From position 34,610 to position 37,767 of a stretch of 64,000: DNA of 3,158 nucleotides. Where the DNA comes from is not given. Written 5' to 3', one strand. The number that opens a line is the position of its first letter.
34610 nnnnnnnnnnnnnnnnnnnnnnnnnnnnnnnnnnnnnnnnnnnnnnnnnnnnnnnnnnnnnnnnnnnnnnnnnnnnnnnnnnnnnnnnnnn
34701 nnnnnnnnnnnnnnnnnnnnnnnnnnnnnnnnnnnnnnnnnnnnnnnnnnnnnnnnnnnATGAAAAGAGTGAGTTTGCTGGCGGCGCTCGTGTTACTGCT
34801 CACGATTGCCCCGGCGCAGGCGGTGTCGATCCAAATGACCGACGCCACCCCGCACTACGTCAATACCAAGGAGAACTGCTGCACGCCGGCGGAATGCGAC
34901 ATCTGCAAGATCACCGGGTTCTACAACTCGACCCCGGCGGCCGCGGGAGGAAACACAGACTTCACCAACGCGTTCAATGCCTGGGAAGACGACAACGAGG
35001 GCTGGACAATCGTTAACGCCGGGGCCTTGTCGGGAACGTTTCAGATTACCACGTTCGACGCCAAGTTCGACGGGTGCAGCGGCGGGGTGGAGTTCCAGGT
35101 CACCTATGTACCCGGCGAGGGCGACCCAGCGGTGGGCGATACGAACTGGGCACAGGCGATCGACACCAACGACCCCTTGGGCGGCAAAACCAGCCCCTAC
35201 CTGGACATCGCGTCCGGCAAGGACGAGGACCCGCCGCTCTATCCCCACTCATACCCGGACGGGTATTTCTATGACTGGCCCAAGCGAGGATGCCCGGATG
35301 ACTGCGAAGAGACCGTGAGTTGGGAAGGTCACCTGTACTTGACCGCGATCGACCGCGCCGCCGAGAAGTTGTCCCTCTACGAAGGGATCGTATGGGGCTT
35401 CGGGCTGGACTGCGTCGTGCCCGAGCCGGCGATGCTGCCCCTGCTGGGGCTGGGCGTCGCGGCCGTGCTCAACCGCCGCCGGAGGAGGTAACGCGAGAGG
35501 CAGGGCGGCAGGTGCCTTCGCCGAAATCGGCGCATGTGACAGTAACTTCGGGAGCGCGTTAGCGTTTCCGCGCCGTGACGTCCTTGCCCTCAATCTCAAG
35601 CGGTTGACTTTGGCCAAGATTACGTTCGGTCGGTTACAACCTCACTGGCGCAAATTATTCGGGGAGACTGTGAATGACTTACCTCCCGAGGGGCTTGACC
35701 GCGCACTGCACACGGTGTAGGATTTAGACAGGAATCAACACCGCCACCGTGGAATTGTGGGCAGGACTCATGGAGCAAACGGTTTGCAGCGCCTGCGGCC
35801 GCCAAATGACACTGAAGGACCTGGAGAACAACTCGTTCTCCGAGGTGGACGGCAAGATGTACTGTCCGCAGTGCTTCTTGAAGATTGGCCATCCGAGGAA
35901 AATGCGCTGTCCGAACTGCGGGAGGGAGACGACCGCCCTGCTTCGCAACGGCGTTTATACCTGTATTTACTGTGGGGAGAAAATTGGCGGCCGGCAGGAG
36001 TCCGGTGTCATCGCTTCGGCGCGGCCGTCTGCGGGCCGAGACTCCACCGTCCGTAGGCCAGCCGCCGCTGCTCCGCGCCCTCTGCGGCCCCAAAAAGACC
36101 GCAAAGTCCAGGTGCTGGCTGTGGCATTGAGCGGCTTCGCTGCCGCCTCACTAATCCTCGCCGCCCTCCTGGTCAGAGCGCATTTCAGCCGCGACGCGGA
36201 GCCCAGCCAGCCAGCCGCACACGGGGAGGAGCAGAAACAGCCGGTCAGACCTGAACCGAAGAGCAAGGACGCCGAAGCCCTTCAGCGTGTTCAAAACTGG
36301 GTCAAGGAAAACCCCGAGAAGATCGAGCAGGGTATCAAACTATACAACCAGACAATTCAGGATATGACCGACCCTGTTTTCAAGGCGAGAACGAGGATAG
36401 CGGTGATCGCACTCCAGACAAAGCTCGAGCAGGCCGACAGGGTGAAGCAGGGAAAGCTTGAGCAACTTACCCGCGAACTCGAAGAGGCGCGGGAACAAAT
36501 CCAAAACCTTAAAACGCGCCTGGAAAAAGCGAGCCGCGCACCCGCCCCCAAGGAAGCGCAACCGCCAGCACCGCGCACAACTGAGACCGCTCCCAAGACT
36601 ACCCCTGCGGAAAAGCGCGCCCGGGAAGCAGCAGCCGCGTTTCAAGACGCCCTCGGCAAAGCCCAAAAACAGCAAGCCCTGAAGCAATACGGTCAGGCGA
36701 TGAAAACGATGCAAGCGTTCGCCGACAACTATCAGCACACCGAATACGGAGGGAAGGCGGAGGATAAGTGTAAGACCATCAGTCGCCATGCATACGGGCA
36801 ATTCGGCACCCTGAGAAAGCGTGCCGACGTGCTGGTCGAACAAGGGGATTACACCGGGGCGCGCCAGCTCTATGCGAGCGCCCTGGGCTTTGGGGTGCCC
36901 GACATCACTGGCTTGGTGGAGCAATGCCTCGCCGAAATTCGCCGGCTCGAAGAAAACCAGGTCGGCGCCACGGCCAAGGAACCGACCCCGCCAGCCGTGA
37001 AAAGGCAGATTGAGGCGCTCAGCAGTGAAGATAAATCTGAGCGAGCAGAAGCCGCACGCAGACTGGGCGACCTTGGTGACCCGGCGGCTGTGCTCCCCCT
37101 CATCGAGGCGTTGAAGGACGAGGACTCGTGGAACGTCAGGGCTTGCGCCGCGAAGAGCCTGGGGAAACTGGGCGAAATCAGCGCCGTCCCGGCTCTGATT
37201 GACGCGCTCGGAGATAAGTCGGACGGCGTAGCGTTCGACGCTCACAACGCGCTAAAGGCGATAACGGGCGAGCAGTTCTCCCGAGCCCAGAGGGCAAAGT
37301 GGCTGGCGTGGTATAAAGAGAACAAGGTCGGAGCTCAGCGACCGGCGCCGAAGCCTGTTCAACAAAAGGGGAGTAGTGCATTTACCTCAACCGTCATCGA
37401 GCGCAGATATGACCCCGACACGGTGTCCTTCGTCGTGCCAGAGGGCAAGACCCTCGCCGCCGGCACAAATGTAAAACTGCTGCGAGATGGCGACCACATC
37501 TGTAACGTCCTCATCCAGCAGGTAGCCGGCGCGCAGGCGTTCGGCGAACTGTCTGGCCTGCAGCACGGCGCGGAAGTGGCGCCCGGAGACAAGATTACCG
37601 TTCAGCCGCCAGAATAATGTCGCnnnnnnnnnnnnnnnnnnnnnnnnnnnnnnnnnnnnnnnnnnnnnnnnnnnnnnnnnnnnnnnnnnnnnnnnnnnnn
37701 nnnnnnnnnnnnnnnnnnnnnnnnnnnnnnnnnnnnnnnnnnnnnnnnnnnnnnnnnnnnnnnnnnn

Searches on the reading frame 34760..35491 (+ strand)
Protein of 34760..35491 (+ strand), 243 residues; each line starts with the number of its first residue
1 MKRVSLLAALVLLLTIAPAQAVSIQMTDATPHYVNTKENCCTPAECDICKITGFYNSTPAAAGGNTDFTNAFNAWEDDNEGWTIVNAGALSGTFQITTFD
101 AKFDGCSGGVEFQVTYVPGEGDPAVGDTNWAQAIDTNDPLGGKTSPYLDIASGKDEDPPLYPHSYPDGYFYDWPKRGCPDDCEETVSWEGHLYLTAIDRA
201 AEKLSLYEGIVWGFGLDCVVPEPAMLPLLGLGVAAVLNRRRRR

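Call 46: search_protein_families(library=pfam, max_evalue=0.01, proteins=[window:34760-35491:+])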
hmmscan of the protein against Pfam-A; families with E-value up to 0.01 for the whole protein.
window:34760-35491:+ (243 aa): 1 family
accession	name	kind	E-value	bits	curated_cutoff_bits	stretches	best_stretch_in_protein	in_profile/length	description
PF07589.16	PEP-CTERM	-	2.7e-05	24.5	20.7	1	220-242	2-24/24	PEP-CTERM motif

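Call 47: search_protein_families(library=ncbifam, max_evalue=0.01, proteins=[window:34760-35491:+])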
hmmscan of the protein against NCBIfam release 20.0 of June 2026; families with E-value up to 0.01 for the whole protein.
window:34760-35491:+ (243 aa): 4 families
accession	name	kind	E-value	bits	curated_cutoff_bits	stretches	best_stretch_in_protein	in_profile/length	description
TIGR02595.1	PEP_CTERM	domain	2.5e-05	24.8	16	1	220-243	1-24/24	PEP-CTERM sorting domain-containing protein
NF033554.9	floc_PepA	equivalog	3.9e-05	23.6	80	1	220-243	237-260/261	flocculation-associated PEP-CTERM protein PepA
NF038125.1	PEP_CTERM_THxN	subfamily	0.0019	17.8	85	1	219-243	222-246/246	THxN family PEP-CTERM protein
NF038120.1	PEP_CTERM_QFxxD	subfamily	0.0068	16.3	80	1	214-242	183-215/215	NF038120 family PEP-CTERM protein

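Call 55: find_homologous_proteins(query=window:34760-35491:+, max_evalue=0.001)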
Query window:34760-35491:+ (243 aa): 1 proteins with E <= 0.001 among 2902 candidates.
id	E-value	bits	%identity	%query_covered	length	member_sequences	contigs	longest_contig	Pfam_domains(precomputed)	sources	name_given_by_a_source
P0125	5.9e-168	575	100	100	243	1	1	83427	PF07589.17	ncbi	-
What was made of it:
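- Tried and rejected: Gene 1 has no homologue at all (call 55).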

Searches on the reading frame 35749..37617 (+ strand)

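Call 66: search_protein_families(library=pfam, max_evalue=1, proteins=[window:35749-37617:+])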
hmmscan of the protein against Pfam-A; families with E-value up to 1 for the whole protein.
window:35749-37617:+ (622 aa): 28 families (the best 25 are shown)
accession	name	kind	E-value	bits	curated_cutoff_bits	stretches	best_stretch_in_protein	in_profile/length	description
PF13646.12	HEAT_2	-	1.5e-16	60.9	27.7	1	421-498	5-83/88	HEAT repeats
PF03130.22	HEAT_PBS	-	3.2e-10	39.9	20.9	2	432-457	2-27/27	PBS lyase HEAT-like repeat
PF11781.13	Zn_ribbon_RRN7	-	0.00014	21.9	27.1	2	50-80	3-32/32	Zinc-finger of RNA-polymerase I-specific TFIIB, Rrn7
PF02985.28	HEAT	-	0.00018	21.9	23.5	1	449-477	2-30/31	HEAT repeat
PF08271.17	Zn_Ribbon_TF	-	0.0036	17.3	29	1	52-79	1-29/43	TFIIB zinc-binding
PF13513.12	HEAT_EZ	-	0.0051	17.8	27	1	432-474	14-55/55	HEAT-like repeat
PF00412.28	LIM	-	0.052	14.3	22.9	1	12-45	28-56/58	LIM domain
PF24460.1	DUF7575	-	0.06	13.2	28.5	1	52-61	4-13/28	Domain of unknown function (DUF7575)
PF12773.13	DZR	-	0.067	13.8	27.3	1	13-76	1-45/45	Double zinc ribbon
PF20112.4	DUF6502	-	0.073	12.3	27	1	500-581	76-153/268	Family of unknown function (DUF6502)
PF21918.1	cas_Cpf1_2nd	-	0.12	12.7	27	1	159-261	80-176/225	CRISPR-associated endonuclease Cpf1 REC2 domain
PF13240.11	Zn_Ribbon_1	-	0.14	12.5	25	0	54-77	2-21/23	zinc-ribbon domain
PF22888.1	FIMAH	-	0.16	13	24.8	0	221-255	24-59/81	FIMAH domain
PF25151.1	TPR_Trm732_C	-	0.18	12.1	27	1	446-487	96-137/159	Trm732, C-terminal TPR repeats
PF13414.12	TPR_11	-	0.22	11.7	26.8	0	360-379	2-21/42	TPR repeat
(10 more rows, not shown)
